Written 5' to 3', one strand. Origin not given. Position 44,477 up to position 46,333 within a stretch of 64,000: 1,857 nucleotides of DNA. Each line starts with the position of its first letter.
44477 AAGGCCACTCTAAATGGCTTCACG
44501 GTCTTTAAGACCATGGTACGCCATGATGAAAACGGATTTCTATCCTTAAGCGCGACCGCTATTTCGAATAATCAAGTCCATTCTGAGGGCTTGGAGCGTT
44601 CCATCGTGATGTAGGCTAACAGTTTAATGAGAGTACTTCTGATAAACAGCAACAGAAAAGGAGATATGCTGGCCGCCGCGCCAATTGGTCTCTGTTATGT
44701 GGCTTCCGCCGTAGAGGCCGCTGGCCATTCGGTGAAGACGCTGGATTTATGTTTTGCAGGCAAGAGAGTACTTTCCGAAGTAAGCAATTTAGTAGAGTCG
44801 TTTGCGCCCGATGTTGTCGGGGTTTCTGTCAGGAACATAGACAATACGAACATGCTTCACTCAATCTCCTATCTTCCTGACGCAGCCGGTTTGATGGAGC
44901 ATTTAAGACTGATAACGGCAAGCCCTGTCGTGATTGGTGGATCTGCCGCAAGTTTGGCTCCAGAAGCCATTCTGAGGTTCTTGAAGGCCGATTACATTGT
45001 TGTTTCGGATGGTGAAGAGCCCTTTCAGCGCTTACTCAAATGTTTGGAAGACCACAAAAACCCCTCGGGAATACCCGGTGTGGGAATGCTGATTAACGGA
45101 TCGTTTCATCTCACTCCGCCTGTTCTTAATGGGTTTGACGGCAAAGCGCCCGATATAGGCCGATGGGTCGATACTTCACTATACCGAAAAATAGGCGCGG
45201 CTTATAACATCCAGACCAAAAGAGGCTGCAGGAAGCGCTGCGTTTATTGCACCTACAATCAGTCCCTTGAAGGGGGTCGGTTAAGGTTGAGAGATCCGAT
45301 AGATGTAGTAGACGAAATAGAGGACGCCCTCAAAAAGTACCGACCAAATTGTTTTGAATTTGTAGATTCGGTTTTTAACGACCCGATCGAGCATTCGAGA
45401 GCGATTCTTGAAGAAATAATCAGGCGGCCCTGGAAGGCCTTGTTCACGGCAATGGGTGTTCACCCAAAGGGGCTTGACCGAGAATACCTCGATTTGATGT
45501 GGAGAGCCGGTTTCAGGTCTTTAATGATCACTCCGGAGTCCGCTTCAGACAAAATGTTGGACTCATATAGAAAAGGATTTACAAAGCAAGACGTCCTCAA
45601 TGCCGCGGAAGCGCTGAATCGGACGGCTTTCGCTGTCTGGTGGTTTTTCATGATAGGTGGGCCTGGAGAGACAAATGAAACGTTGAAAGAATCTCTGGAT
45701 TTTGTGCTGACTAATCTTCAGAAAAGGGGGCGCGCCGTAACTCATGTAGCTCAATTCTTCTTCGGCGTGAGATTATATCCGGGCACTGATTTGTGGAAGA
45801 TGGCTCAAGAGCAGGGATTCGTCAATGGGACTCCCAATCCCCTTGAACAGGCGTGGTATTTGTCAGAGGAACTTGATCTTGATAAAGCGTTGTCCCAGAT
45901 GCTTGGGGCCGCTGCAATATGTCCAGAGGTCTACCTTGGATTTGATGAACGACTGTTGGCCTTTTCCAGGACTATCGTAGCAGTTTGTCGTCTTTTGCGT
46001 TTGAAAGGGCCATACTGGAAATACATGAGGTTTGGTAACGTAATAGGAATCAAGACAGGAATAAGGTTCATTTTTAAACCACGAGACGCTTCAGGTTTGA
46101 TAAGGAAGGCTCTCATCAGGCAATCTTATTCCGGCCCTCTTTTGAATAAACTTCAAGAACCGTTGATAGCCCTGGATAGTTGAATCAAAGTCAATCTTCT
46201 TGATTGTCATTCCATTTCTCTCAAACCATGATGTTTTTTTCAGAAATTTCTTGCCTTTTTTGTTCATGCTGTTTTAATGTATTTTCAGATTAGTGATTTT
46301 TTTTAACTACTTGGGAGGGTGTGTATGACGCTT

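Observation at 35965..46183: Operon of a self-contained ER-KS-AT-ACP-KR-DH megasynthase, a PPTase and a B12-radical-SAM enzyme: candidate pathway for an undescribed lipid or polyketide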

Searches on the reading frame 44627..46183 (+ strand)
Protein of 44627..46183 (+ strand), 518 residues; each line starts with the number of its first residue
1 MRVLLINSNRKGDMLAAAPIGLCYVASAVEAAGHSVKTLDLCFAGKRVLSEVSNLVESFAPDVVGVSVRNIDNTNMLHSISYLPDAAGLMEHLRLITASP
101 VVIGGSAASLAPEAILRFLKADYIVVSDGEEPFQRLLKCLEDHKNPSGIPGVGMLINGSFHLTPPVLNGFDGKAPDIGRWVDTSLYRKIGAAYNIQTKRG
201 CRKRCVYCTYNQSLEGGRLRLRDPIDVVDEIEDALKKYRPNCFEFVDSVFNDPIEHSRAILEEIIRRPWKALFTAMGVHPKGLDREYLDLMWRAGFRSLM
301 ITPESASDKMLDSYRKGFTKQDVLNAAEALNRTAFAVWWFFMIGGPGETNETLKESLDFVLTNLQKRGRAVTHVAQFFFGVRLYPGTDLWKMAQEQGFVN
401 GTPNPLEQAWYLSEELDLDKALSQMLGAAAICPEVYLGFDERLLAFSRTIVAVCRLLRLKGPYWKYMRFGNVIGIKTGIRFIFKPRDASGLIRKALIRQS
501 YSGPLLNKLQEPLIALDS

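Call 3: search_protein_families(library=pfam, proteins=[window:44627-46183:+], max_evalue=0.01)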
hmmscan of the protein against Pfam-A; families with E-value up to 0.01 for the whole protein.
window:44627-46183:+ (518 aa): 3 families
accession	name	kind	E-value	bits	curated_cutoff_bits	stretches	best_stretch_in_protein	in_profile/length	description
PF04055.27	Radical_SAM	-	4.9e-20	72.8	29.5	1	197-360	3-166/166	Radical SAM superfamily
PF02310.24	B12-binding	-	1.1e-15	58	32.1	1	18-136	13-120/121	B12 binding domain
PF19864.5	Radical_SAM_N2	-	0.0012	18.8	29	1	98-145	85-130/151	Radical SAM proteins, N-terminal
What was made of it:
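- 44627..46183 (+): Class-B (cobalamin-binding) radical SAM enzyme of 518 aa, with the CxxxCxxC motif at residues 201-208. Pfam B12-binding plus Radical_SAM (call 3).
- On Class-B (cobalamin-dependent) radical SAM enzymes: PF02310 scores 58 bits and PF04055 72.8 bits (call 3).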

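Call 4: search_protein_families(library=ncbifam, proteins=[window:44627-46183:+], max_evalue=0.01)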
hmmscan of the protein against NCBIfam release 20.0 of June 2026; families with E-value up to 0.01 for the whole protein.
window:44627-46183:+ (518 aa): 24 families
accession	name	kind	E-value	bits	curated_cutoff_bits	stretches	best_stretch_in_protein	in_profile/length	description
TIGR04072.2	rSAM_ladder_B12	equivalog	9.1e-90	301.4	360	1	2-421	1-400/443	lipid biosynthesis B12-binding/radical SAM protein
TIGR04385.1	B12_rSAM_cofa1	equivalog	5.6e-54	184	450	1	3-402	2-403/438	B12 lower ligand biosynthesis radical SAM protein BzaD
TIGR04428.1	B12_rSAM_trp_MT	equivalog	2.9e-37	128.3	500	2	181-396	205-424/558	tryptophan 2-C-methyltransferase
TIGR04479.1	bcpD_PhpK_rSAM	subfamily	9.3e-25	86.9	600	1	24-360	77-406/504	PhpK family radical SAM P-methyltransferase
TIGR03471.1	HpnJ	equivalog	1.7e-24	86.6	577.6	1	195-400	200-394/472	hopanoid biosynthesis associated radical SAM protein HpnJ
TIGR04013.1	B12_SAM_MJ_1487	hypoth_equivalog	6.8e-20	71.2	251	1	53-393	36-357/382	TIGR04013 family B12-binding domain/radical SAM domain-containing protein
TIGR04014.1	B12_SAM_MJ_0865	equivalog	8.6e-20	70.9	360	2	98-233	68-200/434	methyl-coenzyme M reductase glutamine C-methyltransferase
NF045585.1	rSAM_slr0320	equivalog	3.5e-19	68.7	775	1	94-427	134-472/511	photosystem II high light acclimation radical SAM protein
TIGR02026.1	BchE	equivalog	4.6e-17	62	481.35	1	18-361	21-363/497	magnesium-protoporphyrin IX monomethyl ester anaerobic oxidative cyclase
TIGR04367.1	HpnR_B12_rSAM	equivalog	1e-16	60.6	650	1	16-337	19-327/490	hopanoid C-3 methylase HpnR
TIGR03975.1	rSAM_ocin_1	subfamily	6.4e-14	51.4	281.85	1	99-358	158-425/606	RiPP maturation radical SAM C-methyltransferase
TIGR04190.1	B12_SAM_Ta0216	equivalog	3.7e-13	48.9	500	2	195-377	222-408/554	TIGR04190 family B12-binding domain/radical SAM domain protein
TIGR04295.1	B12_rSAM_oligo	hypoth_equivalog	1.7e-12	46.8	400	1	18-308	24-306/422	TIGR04295 family B12-binding domain-containing radical SAM protein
NF050148.1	rSAM_ApyD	equivalog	6.6e-12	44.6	750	1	19-393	24-393/645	RiPP biosynthesis radical SAM protein ApyD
NF038361.1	rSAM_Sden_1168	equivalog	3.6e-11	42.3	575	1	186-362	276-450/560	Sden_1168 family B12-binding radical SAM P-methyltransferase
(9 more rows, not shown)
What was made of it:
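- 44627..46183 (+): TIGR04072 scores 301 bits against a cut-off of 360 (call 4).
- On TIGR04072 lipid-biosynthesis B12/rSAM equivalog: 301.4 bits (call 4).
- Its best profile hit is the uncharacterised 'lipid biosynthesis B12-binding/radical SAM' family, then the methylases BzaD and TsrM (call 4). The score is below the TIGR04072 cut-off (301 against 360, call 4).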

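Call 9: find_homologous_proteins(query=window:44627-46183:+, max_evalue=1e-10)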
Query window:44627-46183:+ (518 aa): 1361 proteins with E <= 1e-10 among 8000 candidates; the best 120 are listed.
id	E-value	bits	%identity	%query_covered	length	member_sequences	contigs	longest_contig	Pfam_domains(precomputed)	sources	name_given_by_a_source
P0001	0.0e+0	1092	91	100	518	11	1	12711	PF04055.28,PF02310.25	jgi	jgi:radical SAM superfamily enzyme YgiQ (UPF0313 family)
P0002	1.0e-275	933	76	100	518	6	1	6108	PF04055.28,PF02310.25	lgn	-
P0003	7.7e-272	921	77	99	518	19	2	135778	PF04055.28,PF02310.25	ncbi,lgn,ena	-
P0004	8.9e-272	920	76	100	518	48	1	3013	PF04055.28,PF02310.25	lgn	-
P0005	6.1e-267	905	76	99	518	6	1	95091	PF04055.28,PF02310.25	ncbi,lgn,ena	-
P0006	9.6e-265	897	74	100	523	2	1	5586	PF04055.28,PF02310.25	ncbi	ncbi:MAG: B12-binding domain-containing radical SAM protein [Desulfomonilaceae bacterium]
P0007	1.6e-259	880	72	100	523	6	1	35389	PF04055.28,PF02310.25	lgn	-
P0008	4.3e-253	859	72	98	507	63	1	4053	PF04055.28,PF02310.25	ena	-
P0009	4.4e-251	852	70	100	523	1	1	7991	PF04055.28,PF02310.25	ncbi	ncbi:MAG: B12-binding domain-containing radical SAM protein [Desulfomonilaceae bacterium]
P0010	2.2e-246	837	68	99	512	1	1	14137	PF04055.28,PF02310.25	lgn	-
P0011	5.7e-237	806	67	98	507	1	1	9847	PF04055.28,PF02310.25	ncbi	-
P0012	6.8e-237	805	67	98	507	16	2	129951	PF04055.28,PF02310.25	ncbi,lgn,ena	-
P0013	1.1e-233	795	65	98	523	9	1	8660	PF04055.28,PF02310.25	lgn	-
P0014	1.3e-233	795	65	98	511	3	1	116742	PF04055.28,PF02310.25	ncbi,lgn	-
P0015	1.5e-233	794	65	98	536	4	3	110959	PF04055.28,PF02310.25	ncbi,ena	-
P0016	3.5e-232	790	65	98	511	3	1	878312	PF04055.28,PF02310.25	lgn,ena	-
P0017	7.9e-231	785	66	96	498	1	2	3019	PF04055.28,PF02310.25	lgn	-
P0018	3.4e-230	783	64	98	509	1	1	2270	PF04055.28,PF02310.25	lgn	-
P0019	4.1e-226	770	63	98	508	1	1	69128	PF04055.28,PF02310.25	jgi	jgi:radical SAM superfamily enzyme YgiQ (UPF0313 family)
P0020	7.4e-226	769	63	98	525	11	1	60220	PF04055.28,PF02310.25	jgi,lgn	-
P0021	7.2e-225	766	63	98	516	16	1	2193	PF04055.28,PF02310.25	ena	-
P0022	1.3e-224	765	64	98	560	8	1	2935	PF04055.28,PF02310.25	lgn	-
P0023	2.3e-224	764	64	98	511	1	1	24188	PF04055.28,PF02310.25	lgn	-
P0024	3.7e-224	763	64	98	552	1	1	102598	PF04055.28,PF02310.25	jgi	jgi:radical SAM superfamily enzyme YgiQ (UPF0313 family)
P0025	5.7e-224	763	63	98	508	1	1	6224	PF04055.28,PF02310.25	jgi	jgi:radical SAM superfamily enzyme YgiQ (UPF0313 family)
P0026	1.3e-223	762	63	98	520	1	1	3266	PF04055.28,PF02310.25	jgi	jgi:radical SAM superfamily enzyme YgiQ (UPF0313 family)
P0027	2.8e-223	760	65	97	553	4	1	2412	PF04055.28,PF02310.25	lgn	-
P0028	4.2e-223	760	64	98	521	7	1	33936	PF04055.28,PF02310.25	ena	-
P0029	1.6e-222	758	62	98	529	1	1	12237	PF04055.28,PF02310.25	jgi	jgi:radical SAM superfamily enzyme YgiQ (UPF0313 family)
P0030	2.7e-222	757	64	98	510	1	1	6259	PF04055.28,PF02310.25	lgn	-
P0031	6.1e-222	756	64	98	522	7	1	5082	PF04055.28,PF02310.25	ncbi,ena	-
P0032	6.9e-222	756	63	98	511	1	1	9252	PF04055.28,PF02310.25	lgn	-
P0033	7.9e-222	756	63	98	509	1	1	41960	PF04055.28,PF02310.25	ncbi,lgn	-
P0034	8.5e-222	756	64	98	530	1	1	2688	PF04055.28,PF02310.25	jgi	jgi:radical SAM superfamily enzyme YgiQ (UPF0313 family)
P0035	1.1e-221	755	62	98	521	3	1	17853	PF04055.28,PF02310.25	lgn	-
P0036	1.4e-221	755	63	97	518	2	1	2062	PF04055.28,PF02310.25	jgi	jgi:radical SAM superfamily enzyme YgiQ (UPF0313 family)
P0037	1.8e-221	755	62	98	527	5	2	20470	PF04055.28,PF02310.25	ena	-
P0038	2.1e-221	754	62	98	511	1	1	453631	PF04055.28,PF02310.25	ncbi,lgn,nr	ncbi:MAG: cobalamin B12-binding domain-containing protein [Desulfomonile tiedjei]|nr:cobalamin B12-b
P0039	2.5e-221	754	64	98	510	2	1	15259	PF04055.28,PF02310.25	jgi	-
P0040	3.0e-221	754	63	98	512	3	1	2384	PF04055.28,PF02310.25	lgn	-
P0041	4.5e-221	753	63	99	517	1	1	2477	PF04055.28,PF02310.25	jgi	jgi:radical SAM superfamily enzyme YgiQ (UPF0313 family)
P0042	1.6e-220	751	62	97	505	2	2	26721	PF04055.28,PF02310.25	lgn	-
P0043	2.0e-220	751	63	98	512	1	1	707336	PF04055.28,PF02310.25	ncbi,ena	-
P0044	3.8e-220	750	62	98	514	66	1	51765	PF04055.28,PF02310.25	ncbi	-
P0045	7.8e-220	749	62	98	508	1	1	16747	PF04055.28,PF02310.25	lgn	-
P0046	1.2e-219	748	61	98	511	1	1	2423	PF04055.28,PF02310.25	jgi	jgi:radical SAM superfamily enzyme YgiQ (UPF0313 family)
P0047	1.2e-219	748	62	98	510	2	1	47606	PF04055.28,PF02310.25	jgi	jgi:radical SAM superfamily enzyme YgiQ (UPF0313 family)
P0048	1.6e-219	748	62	98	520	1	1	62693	PF04055.28,PF02310.25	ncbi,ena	-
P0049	1.9e-219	748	61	98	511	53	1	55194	PF04055.28,PF02310.25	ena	-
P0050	1.5e-218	745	63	98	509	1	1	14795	PF04055.28,PF02310.25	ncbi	-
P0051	1.8e-218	745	63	98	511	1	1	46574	PF04055.28,PF02310.25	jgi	jgi:radical SAM superfamily enzyme YgiQ (UPF0313 family)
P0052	1.0e-217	742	63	97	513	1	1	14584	PF04055.28,PF02310.25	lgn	-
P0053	3.4e-217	740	62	97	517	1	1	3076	PF04055.28,PF02310.25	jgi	jgi:radical SAM superfamily enzyme YgiQ (UPF0313 family)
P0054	2.0e-216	738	62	97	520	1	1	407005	PF04055.28,PF02310.25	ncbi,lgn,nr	ncbi:MAG: cobalamin B12-binding domain-containing protein [Desulfomonile tiedjei]|nr:cobalamin B12-b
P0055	2.4e-216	738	62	99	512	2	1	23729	PF04055.28,PF02310.25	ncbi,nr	ncbi:MAG: radical SAM protein [Desulfomonilaceae bacterium]|nr:radical SAM protein [Desulfomonilacea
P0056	3.0e-216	737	61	98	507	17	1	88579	PF04055.28,PF02310.25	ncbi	ncbi:MAG: B12-binding domain-containing radical SAM protein [Desulfomonilaceae bacterium]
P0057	4.9e-216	737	64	94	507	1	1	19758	PF04055.28,PF02310.25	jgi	jgi:radical SAM superfamily enzyme YgiQ (UPF0313 family)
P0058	6.8e-216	736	60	98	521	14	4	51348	PF04055.28,PF02310.25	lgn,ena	-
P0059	9.7e-216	736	61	98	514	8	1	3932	PF04055.28,PF02310.25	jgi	jgi:radical SAM superfamily enzyme YgiQ (UPF0313 family)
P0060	1.0e-215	736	61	98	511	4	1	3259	PF04055.28,PF02310.25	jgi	-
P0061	3.0e-215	734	61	98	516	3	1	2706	PF04055.28,PF02310.25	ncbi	-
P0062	3.2e-215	734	62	96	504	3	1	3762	PF04055.28,PF02310.25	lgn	-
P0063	6.8e-215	733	61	98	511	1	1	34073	PF04055.28,PF02310.25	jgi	jgi:anaerobic magnesium-protoporphyrin IX monomethyl ester cyclase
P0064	1.3e-214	732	63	95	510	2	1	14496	PF04055.28,PF02310.25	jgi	jgi:radical SAM superfamily enzyme YgiQ (UPF0313 family)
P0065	1.5e-214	732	61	97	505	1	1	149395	PF04055.28,PF02310.25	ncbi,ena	-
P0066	1.8e-214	731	62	98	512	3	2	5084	PF04055.28,PF02310.25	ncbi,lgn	-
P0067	2.2e-214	731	63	96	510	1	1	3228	PF04055.28,PF02310.25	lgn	-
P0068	3.0e-214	731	61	97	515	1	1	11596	PF04055.28,PF02310.25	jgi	jgi:radical SAM superfamily enzyme YgiQ (UPF0313 family)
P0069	3.4e-214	730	61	97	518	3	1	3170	PF04055.28,PF02310.25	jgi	-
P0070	1.0e-213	729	61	97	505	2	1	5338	PF04055.28,PF02310.25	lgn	-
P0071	9.8e-213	726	60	98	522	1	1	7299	PF04055.28,PF02310.25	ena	-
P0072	2.5e-212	724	62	97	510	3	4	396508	PF04055.28,PF02310.25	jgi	-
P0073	3.1e-212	724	62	98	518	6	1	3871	PF04055.28,PF02310.25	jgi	-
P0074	9.9e-212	722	61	97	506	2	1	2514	PF04055.28,PF02310.25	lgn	-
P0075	1.1e-211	722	61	98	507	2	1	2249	PF04055.28,PF02310.25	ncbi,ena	-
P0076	6.9e-210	716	61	98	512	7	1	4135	PF04055.28,PF02310.25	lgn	-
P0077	2.6e-209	714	61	96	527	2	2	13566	PF04055.28,PF02310.25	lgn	-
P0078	4.0e-209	714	61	97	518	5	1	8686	PF04055.28,PF02310.25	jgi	-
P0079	7.5e-209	713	59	98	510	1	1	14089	PF04055.28,PF02310.25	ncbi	ncbi:B12-binding domain-containing radical SAM protein [Thermodesulfobacteriota bacterium]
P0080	2.2e-208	711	60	97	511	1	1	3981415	PF04055.28,PF02310.25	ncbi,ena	-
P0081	3.1e-207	708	61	98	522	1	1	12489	PF04055.28,PF02310.25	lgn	-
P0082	8.6e-207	706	60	97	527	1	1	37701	PF04055.28,PF02310.25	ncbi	-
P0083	1.3e-206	705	59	99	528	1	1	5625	PF04055.28,PF02310.25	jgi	jgi:radical SAM superfamily enzyme YgiQ (UPF0313 family)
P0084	5.8e-206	703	59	98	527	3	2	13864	PF04055.28,PF02310.25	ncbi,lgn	ncbi:MAG: cobalamin-dependent protein [Thermodesulfobacteriota bacterium]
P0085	1.7e-205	702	60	97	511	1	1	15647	PF04055.28,PF02310.25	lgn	-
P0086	2.4e-205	701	59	92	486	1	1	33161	PF04055.28,PF02310.25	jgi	jgi:radical SAM superfamily enzyme YgiQ (UPF0313 family)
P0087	5.9e-205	700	60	97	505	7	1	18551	PF04055.28,PF02310.25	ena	-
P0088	5.4e-204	697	62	92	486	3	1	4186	PF04055.28,PF02310.25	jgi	-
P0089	6.1e-204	697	58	99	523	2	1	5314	PF04055.28,PF02310.25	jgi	jgi:radical SAM superfamily enzyme YgiQ (UPF0313 family)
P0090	8.1e-204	696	66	86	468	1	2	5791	PF04055.28,PF02310.25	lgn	-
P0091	2.6e-203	695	63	90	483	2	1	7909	PF04055.28,PF02310.25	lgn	-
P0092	4.6e-203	694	61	93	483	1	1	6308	PF04055.28,PF02310.25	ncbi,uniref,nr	ncbi:MAG: cobalamin B12-binding domain-containing protein [Desulfomonile tiedjei]|uniref:Cobalamin B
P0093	3.5e-201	688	58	97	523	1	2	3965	PF04055.28,PF02310.25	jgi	jgi:radical SAM superfamily enzyme YgiQ (UPF0313 family)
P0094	5.1e-201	687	59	97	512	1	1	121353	PF04055.28,PF02310.25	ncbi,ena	-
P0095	1.0e-200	686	58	97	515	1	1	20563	PF04055.28,PF02310.25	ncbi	-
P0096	1.1e-199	683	59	94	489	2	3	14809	PF04055.28,PF02310.25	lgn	-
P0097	1.2e-197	676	59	97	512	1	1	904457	PF04055.28,PF02310.25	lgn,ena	-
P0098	5.8e-196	670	58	97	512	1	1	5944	PF04055.28,PF02310.25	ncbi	-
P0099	8.4e-196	670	57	98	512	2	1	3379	PF04055.28,PF02310.25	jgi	jgi:radical SAM superfamily enzyme YgiQ (UPF0313 family)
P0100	1.1e-195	669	58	96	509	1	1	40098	PF04055.28,PF02310.25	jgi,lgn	-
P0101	1.5e-195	669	58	97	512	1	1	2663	PF04055.28,PF02310.25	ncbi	-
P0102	1.0e-193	663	58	95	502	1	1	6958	PF04055.28,PF02310.25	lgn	-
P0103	2.0e-193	662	56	98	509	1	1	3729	PF04055.28,PF02310.25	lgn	-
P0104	2.9e-193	661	58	96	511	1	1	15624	PF04055.28,PF02310.25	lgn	-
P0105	2.2e-192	659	56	97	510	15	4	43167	PF04055.28,PF02310.25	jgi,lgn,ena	jgi:radical SAM superfamily enzyme YgiQ (UPF0313 family)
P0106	6.1e-192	657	56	98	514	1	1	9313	PF04055.28,PF02310.25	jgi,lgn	jgi:hypothetical protein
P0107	8.6e-192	657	57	97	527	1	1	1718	PF04055.28,PF02310.25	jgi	-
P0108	2.2e-191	655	55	99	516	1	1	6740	PF04055.28,PF02310.25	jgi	jgi:radical SAM superfamily enzyme YgiQ (UPF0313 family)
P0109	3.9e-191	654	57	96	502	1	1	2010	PF04055.28,PF02310.25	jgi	jgi:hypothetical protein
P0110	5.4e-191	654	57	96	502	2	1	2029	PF04055.28,PF02310.25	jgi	jgi:hypothetical protein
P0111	6.4e-191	654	57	97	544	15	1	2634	PF04055.28,PF02310.25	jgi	jgi:hypothetical protein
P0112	1.9e-190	652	58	96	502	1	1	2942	PF04055.28,PF02310.25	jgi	jgi:hypothetical protein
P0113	2.4e-190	652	57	96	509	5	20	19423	PF04055.28,PF02310.25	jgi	jgi:hypothetical protein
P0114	1.0e-189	650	56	96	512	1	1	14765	PF04055.28,PF02310.25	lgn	-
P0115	1.2e-189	650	56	98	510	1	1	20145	PF04055.28,PF02310.25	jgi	jgi:radical SAM superfamily enzyme YgiQ (UPF0313 family)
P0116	2.1e-189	649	57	97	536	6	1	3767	PF04055.28,PF02310.25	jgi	jgi:hypothetical protein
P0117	2.6e-189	648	57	96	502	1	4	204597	PF04055.28,PF02310.25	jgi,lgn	-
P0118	6.5e-189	647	56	98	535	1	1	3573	PF04055.28,PF02310.25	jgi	jgi:Radical SAM superfamily/B12 binding domain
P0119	9.8e-189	646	58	94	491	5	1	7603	PF04055.28,PF02310.25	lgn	-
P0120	1.5e-188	646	58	92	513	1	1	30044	PF04055.28,PF02310.25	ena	-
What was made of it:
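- On TIGR04072 lipid-biosynthesis B12/rSAM equivalog: Sources name the relatives only as generic 'B12-binding domain-containing radical SAM protein' (call 9).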

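Call 11: find_related_loci(query=A1, collection=genome_contigs, flank=10000)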
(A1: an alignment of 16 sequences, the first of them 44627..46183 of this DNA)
Query A1 (518 aa) in genome_contigs; peptide patterns used: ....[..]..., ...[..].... (x = any residue, [..] = any of these).
329 stretches matched a pattern; 190 encode a relative of the query (tblastn E <= 1e-3); the best 80 are kept; 80 distinct loci.
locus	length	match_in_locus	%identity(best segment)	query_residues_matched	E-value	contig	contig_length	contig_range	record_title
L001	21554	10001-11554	91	1-518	0e+0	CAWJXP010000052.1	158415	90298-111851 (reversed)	MAG: uncultured delta proteobacterium isolate MFD01299.bin.1.111 genome assembly, contig: contig_5896, whole genome shot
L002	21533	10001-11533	91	1-511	0e+0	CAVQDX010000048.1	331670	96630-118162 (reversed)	MAG: uncultured delta proteobacterium isolate MFD01872.bin.2.71 genome assembly, contig: contig_66656, whole genome shot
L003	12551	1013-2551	77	1-513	0e+0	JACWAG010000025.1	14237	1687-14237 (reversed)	MAG: Syntrophaceae bacterium isolate B_PRO_05 k141_11179, whole genome shotgun sequence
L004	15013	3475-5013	78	1-513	0e+0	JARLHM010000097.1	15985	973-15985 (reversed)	MAG: Syntrophaceae bacterium isolate MAG_BA410 MetaBAT2_Bin_410_Anoxic_k141_519398, whole genome shotgun sequence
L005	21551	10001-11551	76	1-517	0e+0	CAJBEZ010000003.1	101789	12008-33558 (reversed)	MAG: uncultured Desulfomonile sp. isolate Loc090721-8-6m_bin-0154 genome assembly, contig: bin-0154:003/120, whole genom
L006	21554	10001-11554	75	1-518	0e+0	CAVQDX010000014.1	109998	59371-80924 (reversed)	MAG: uncultured delta proteobacterium isolate MFD01872.bin.2.71 genome assembly, contig: contig_132794, whole genome sho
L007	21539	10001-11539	76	1-513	0e+0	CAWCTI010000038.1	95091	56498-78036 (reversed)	MAG: uncultured delta proteobacterium isolate MFD01476.bin.2.13 genome assembly, contig: contig_32689, whole genome shot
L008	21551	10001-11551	72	1-517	0e+0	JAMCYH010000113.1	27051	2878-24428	MAG: Deltaproteobacteria bacterium isolate FK_Sedi_B_Bin.36 NODE_5605_length_27051_cov_3.82172, whole genome shotgun seq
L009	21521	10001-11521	73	1-507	0e+0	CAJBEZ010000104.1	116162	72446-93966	MAG: uncultured Desulfomonile sp. isolate Loc090721-8-6m_bin-0154 genome assembly, contig: bin-0154:104/120, whole genom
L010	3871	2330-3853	72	1-508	0e+0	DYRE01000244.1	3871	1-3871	MAG TPA_asm: Desulfomonile tiedjei isolate SulCav_GS10_10_46_10 SulCav_GS10_10_48656_length_3871_cov_6_143868, whole gen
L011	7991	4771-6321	70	1-517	0e+0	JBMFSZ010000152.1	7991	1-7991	MAG: Desulfomonilaceae bacterium isolate KM4345-38 NODE_152_length_7991_cov_3.355320, whole genome shotgun sequence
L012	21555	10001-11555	74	1-518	0e+0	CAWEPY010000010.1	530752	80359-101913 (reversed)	MAG: uncultured delta proteobacterium isolate MFD04716.bin.1.419 genome assembly, contig: contig_39914, whole genome sho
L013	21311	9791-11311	65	1-507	0e+0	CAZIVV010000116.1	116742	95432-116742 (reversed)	MAG TPA_asm: uncultured Desulfomonile sp. isolate binchicken_co229_27 genome assembly, contig: k141_2240740, whole genom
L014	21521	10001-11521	65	1-507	0e+0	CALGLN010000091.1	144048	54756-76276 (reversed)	MAG TPA_asm: uncultured Desulfomonile sp. isolate SRR3330210_bin.136_CONCOCT_v1.1_MAG genome assembly, contig: ERZ724080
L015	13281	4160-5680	67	1-507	0e+0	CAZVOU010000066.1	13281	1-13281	MAG TPA_asm: uncultured Syntrophaceae bacterium isolate binchicken_co229_43 genome assembly, contig: k141_1657679, whole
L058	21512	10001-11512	53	1-505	0e+0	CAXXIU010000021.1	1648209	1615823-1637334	MAG: Desulfomonilaceae bacterium isolate 24c7a18b-b8c2-4fbd-b8d1-4b4dc3bc9637 genome assembly, contig: contig_21, whole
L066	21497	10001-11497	51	1-500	1e-175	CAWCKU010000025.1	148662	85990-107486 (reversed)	MAG: uncultured delta proteobacterium isolate MFD01872.bin.2.172 genome assembly, contig: contig_92750, whole genome sho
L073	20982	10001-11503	51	1-499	5e-171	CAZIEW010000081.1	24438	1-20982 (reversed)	MAG TPA_asm: uncultured Syntrophobacteraceae bacterium isolate SRP278314_co1_305 genome assembly, contig: NODE_2586_leng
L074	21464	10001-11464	51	11-499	2e-169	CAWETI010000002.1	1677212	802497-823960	MAG: uncultured delta proteobacterium isolate MFD01476.bin.2.41 genome assembly, contig: contig_14930, whole genome shot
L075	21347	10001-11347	55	1-450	3e-169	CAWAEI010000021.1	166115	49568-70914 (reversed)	MAG: uncultured delta proteobacterium isolate MFD00905.bin.1.58 genome assembly, contig: contig_47185, whole genome shot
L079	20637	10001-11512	49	1-506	6e-166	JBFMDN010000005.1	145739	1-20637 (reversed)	MAG: Thermodesulfobacteriota bacterium isolate MAG220 MAG220_5, whole genome shotgun sequence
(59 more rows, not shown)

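Call 34: search_solved_structures(query=window:44627-46183:+, max_evalue=0.01)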
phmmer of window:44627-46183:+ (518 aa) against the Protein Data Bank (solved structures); distinct sequences matched with E-value up to 0.01: 5.
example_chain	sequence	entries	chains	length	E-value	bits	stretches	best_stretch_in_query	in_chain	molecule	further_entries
6wte_A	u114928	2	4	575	2.1e-26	96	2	177-391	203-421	B12-binding domain-containing protein | Tryptophan-C2-methyltransferase containing B12-binding domain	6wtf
9ccb_A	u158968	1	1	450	1.3e-10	43.8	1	102-359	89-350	Radical SAM core domain-containing protein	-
6fd2_B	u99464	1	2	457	4.2e-05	25.7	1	197-407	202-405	Putative apramycin biosynthetic oxidoreductase 4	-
2qgq_A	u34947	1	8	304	0.00031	22.8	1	195-361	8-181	Protein TM_1862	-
4jc0_A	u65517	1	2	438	0.00058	21.9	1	195-361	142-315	Ribosomal protein S12 methylthiotransferase RimO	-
